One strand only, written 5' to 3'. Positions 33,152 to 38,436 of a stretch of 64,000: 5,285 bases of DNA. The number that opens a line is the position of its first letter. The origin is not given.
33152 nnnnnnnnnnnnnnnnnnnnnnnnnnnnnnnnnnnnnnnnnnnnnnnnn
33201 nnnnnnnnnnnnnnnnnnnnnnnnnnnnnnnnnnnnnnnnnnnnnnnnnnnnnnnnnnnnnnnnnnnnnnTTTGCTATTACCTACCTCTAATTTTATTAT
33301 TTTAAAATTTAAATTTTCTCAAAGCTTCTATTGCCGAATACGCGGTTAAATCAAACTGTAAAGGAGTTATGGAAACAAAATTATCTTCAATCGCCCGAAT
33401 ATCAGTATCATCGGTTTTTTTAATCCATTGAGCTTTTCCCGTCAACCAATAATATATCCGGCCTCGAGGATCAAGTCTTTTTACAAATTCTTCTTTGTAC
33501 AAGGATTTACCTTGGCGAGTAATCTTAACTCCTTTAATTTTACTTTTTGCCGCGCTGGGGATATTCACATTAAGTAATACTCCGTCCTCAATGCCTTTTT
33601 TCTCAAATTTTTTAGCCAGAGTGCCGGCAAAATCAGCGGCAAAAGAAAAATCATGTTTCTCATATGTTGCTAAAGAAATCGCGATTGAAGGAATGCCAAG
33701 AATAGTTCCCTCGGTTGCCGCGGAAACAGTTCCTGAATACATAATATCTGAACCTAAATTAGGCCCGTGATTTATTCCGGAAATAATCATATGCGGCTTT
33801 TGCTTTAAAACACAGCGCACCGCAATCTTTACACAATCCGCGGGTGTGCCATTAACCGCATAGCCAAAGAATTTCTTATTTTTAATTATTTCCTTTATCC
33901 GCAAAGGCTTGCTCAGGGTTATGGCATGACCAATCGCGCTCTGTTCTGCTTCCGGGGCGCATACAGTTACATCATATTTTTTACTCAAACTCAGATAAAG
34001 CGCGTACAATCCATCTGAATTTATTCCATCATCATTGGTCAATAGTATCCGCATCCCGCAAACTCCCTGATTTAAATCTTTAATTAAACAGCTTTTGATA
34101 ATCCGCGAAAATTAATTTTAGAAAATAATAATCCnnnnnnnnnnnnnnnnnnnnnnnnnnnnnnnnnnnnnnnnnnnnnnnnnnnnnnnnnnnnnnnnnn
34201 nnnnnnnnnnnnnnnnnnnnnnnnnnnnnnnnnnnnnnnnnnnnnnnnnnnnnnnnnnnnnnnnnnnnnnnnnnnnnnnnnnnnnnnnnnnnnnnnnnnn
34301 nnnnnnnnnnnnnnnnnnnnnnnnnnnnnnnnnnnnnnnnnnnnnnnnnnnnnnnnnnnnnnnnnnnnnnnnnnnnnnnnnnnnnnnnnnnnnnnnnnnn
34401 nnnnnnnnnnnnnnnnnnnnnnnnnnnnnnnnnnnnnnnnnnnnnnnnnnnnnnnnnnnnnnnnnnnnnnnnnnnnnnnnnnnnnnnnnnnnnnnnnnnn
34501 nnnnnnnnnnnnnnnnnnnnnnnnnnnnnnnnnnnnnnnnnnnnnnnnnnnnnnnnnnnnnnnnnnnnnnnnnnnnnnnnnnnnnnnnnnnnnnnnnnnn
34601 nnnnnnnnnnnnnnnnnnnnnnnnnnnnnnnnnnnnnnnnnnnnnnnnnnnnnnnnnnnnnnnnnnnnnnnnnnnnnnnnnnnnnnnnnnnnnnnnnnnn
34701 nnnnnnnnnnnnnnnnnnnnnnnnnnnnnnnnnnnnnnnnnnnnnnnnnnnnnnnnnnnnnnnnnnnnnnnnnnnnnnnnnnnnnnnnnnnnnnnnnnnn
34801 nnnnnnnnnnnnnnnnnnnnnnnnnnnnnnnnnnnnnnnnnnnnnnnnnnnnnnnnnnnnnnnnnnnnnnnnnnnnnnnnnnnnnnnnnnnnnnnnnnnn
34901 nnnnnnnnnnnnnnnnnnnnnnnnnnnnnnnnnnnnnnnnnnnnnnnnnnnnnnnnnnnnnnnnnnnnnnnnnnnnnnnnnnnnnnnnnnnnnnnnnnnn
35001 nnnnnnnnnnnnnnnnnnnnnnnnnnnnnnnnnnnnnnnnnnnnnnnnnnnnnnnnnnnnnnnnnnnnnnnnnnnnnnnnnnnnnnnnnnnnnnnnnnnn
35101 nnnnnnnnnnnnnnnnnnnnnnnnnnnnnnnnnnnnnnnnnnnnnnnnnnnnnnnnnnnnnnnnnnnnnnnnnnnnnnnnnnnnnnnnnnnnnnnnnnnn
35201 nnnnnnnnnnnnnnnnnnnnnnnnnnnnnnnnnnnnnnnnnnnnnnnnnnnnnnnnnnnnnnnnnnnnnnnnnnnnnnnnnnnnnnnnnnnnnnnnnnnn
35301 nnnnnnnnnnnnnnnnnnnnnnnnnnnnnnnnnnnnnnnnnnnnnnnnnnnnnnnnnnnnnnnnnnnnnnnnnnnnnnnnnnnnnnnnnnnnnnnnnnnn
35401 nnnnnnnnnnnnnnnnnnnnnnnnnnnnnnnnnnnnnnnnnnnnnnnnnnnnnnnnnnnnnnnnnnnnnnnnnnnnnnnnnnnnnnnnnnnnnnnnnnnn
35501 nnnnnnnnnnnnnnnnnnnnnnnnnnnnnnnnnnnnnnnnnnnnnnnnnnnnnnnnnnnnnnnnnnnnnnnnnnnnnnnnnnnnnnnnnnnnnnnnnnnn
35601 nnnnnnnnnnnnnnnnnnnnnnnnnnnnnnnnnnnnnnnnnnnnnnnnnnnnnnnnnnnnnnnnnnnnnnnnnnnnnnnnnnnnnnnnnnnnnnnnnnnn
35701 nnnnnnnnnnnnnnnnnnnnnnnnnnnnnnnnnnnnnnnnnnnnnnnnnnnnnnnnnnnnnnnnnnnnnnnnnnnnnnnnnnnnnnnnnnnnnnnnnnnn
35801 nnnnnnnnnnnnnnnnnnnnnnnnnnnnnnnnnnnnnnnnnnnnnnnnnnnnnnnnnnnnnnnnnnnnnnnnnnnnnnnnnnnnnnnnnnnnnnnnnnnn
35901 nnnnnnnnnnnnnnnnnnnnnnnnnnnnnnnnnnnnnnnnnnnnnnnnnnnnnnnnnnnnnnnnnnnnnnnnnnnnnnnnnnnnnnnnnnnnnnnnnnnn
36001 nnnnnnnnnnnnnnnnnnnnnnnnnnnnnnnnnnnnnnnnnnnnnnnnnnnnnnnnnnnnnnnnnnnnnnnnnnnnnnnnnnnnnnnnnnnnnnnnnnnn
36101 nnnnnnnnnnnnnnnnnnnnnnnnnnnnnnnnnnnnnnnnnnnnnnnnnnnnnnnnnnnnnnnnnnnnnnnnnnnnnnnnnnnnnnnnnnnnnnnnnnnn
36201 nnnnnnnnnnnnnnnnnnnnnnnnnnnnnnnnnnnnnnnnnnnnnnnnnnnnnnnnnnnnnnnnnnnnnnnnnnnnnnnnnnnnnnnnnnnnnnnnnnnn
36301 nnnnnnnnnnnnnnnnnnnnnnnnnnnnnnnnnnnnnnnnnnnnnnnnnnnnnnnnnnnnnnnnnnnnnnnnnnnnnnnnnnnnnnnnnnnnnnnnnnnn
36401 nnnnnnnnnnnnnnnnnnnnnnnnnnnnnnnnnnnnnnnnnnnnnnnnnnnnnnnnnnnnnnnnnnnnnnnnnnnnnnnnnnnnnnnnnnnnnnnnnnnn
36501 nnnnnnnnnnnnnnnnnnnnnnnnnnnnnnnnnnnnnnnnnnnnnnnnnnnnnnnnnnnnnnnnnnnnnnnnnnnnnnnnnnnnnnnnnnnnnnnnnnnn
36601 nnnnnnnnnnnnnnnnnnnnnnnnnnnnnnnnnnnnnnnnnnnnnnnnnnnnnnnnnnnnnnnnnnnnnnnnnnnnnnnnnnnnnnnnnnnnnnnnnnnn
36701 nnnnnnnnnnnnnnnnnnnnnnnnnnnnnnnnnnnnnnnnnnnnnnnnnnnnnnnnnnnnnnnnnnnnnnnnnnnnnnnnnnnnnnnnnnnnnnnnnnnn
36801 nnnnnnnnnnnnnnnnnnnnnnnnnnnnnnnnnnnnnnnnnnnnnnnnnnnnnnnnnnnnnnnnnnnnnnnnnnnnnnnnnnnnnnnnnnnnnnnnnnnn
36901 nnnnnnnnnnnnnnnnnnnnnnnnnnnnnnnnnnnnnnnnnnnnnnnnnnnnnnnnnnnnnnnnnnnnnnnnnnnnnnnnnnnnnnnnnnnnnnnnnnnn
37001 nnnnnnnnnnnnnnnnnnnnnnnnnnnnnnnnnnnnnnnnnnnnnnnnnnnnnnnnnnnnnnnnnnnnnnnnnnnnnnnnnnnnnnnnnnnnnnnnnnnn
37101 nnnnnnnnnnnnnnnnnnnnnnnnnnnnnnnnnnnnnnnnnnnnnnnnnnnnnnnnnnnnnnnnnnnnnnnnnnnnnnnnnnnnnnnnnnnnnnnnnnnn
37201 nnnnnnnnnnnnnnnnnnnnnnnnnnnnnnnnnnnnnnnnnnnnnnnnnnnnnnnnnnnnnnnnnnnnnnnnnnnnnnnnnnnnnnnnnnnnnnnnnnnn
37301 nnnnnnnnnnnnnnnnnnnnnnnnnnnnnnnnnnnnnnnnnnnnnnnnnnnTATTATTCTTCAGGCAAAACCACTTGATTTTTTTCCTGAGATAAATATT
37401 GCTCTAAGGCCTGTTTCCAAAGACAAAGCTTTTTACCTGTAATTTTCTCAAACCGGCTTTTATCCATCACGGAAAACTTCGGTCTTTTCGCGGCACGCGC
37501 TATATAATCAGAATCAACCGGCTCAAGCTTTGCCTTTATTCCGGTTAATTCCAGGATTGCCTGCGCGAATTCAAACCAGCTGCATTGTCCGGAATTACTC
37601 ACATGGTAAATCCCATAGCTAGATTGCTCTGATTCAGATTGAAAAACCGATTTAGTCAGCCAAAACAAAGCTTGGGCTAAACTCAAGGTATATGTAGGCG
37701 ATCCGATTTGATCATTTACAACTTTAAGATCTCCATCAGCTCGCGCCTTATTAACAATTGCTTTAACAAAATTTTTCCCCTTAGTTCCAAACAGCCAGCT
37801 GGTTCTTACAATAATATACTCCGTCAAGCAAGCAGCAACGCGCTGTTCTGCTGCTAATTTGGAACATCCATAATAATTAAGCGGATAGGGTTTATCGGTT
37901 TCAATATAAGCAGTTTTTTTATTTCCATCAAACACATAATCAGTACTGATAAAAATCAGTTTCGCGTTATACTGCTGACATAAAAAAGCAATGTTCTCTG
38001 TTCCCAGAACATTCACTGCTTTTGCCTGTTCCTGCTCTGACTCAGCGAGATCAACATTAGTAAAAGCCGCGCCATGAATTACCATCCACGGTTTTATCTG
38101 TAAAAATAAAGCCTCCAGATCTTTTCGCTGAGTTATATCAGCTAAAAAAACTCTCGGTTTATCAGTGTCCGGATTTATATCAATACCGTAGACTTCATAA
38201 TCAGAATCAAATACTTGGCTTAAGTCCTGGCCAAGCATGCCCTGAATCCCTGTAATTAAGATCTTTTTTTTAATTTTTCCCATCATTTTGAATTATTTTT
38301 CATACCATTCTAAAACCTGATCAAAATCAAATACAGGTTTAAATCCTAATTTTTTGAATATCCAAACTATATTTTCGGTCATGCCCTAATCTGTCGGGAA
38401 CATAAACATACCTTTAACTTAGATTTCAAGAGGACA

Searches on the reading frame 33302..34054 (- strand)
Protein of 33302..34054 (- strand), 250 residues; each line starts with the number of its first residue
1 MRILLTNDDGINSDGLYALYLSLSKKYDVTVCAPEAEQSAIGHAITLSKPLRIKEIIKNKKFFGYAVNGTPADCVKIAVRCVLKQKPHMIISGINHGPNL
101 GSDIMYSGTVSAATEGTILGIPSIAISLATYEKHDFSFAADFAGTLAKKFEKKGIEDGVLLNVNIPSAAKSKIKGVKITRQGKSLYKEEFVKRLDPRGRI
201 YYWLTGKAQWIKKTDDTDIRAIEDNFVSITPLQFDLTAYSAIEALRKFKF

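Call 6: search_protein_families(library=pfam, proteins=[window:33302-34054:-], max_evalue=0.01)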
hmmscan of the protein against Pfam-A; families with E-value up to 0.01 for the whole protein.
window:33302-34054:- (250 aa): 1 family
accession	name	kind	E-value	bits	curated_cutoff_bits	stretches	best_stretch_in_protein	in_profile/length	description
PF01975.23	SurE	-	6.1e-68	228.8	22.1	1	3-187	1-188/189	Survival protein SurE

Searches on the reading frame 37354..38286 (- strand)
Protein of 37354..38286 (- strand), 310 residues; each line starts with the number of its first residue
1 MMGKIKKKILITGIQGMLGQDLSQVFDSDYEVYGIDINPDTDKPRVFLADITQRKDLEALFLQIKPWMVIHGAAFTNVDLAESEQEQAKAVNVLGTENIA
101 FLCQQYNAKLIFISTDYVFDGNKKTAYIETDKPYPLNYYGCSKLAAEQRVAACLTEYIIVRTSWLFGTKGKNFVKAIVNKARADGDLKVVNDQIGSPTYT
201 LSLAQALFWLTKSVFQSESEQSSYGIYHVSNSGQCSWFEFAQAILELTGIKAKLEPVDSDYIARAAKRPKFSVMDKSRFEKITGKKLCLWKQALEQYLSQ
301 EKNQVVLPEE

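Call 6: search_protein_families(library=pfam, proteins=[window:37354-38286:-], max_evalue=0.01)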
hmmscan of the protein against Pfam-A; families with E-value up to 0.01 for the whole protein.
window:37354-38286:- (310 aa): 6 families
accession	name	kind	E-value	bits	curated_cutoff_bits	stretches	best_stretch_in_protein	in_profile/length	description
PF04321.23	RmlD_sub_bind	-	2e-93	313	27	1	8-300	2-284/287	RmlD substrate binding domain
PF01370.27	Epimerase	-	1e-24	87.7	20.9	1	9-191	1-203/240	NAD dependent epimerase/dehydratase family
PF16363.11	GDP_Man_Dehyd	-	1.1e-15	58.4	27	1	10-168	1-183/332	GDP-mannose 4,6 dehydratase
PF02719.21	Polysacc_synt_2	-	5.5e-15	55.8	20.2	1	45-253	57-252/293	Polysaccharide biosynthesis protein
PF01073.25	3Beta_HSD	-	3.7e-09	36.5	22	1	12-252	3-272/280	3-beta hydroxysteroid dehydrogenase/isomerase family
PF07993.18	NAD_binding_4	-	7.1e-09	35.6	20.1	1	68-167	91-209/258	Male sterility protein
